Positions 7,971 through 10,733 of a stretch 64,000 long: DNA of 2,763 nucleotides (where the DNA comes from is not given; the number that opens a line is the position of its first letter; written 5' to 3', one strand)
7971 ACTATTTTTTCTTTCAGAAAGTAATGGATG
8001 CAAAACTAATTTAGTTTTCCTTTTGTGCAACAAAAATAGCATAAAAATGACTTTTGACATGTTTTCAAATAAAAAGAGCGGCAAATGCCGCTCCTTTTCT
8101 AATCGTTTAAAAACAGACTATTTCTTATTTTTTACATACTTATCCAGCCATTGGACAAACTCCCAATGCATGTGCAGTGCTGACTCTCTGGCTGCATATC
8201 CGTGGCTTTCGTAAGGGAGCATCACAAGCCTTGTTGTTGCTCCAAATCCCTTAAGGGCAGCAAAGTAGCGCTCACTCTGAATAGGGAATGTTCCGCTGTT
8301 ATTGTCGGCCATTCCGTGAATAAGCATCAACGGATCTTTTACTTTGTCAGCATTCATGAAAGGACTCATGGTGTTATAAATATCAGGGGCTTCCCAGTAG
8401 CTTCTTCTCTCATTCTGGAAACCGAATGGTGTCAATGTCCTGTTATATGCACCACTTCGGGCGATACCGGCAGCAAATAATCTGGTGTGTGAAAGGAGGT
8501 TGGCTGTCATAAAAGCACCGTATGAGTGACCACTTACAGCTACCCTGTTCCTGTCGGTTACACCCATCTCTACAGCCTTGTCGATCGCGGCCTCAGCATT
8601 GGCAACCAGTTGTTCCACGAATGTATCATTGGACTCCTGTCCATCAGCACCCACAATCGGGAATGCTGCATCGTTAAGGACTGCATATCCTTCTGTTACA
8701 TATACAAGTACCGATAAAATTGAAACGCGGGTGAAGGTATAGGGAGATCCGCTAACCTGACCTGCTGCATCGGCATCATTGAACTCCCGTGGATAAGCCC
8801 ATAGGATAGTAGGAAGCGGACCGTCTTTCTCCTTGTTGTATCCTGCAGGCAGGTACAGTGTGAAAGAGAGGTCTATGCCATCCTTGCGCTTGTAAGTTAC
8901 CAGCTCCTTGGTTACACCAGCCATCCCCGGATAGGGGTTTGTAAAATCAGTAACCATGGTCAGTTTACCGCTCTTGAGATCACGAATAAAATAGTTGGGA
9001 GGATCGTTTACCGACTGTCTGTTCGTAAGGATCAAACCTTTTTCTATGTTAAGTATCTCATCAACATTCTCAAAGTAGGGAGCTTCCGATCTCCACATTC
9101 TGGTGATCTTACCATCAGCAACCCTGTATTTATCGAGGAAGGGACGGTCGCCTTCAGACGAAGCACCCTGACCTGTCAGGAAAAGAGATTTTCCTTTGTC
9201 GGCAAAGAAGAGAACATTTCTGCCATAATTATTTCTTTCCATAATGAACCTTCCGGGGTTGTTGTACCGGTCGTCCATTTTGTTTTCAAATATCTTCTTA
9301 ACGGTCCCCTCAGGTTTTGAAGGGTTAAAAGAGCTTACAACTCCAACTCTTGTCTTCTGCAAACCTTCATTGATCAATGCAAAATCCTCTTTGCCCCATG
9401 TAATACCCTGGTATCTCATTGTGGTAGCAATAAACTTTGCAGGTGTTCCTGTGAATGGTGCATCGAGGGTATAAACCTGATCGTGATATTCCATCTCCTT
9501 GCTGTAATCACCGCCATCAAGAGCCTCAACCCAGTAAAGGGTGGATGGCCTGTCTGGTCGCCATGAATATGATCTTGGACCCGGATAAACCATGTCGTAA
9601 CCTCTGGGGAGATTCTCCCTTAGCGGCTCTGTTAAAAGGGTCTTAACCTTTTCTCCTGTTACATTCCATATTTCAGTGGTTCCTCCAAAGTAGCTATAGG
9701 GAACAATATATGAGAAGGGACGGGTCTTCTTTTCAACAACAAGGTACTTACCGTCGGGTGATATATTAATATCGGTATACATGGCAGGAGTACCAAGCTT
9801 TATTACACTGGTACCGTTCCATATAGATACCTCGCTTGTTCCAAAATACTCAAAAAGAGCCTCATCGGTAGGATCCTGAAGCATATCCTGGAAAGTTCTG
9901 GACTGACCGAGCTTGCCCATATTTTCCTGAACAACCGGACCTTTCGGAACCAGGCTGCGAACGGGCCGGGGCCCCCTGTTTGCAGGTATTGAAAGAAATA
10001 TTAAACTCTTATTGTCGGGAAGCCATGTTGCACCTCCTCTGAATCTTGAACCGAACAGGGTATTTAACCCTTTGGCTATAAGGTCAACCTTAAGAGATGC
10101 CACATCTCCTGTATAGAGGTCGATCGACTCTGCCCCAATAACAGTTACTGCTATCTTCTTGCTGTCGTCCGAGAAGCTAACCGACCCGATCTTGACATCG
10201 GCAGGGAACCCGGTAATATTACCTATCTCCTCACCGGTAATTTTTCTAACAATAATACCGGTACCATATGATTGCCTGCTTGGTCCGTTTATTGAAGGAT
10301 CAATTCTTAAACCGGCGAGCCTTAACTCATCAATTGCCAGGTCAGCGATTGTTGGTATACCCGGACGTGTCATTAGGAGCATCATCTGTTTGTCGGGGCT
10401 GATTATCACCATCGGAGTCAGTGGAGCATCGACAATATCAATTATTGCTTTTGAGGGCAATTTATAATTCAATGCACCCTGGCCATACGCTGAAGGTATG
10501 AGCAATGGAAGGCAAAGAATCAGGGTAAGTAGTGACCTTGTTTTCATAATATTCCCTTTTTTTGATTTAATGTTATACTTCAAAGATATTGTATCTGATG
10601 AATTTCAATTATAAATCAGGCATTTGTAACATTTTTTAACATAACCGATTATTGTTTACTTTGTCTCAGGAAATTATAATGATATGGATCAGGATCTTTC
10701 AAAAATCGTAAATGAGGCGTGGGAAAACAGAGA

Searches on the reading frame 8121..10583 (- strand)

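Call 27: search_protein_families(library=pfam, max_evalue=0.001, proteins=[window:8121-10583:-])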
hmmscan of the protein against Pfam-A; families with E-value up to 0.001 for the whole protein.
window:8121-10583:- (821 aa): 3 families
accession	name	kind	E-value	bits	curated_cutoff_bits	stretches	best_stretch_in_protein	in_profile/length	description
PF00326.27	Peptidase_S9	-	1.2e-24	87.4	22.6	1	664-819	49-212/213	Prolyl oligopeptidase family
PF02129.25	Peptidase_S15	-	1.5e-08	35.1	23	1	568-698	1-114/262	X-Pro dipeptidyl-peptidase (S15 family)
PF07676.18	PD40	-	0.00059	20.2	20.9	0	183-199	12-28/38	WD40-like Beta Propeller Repeat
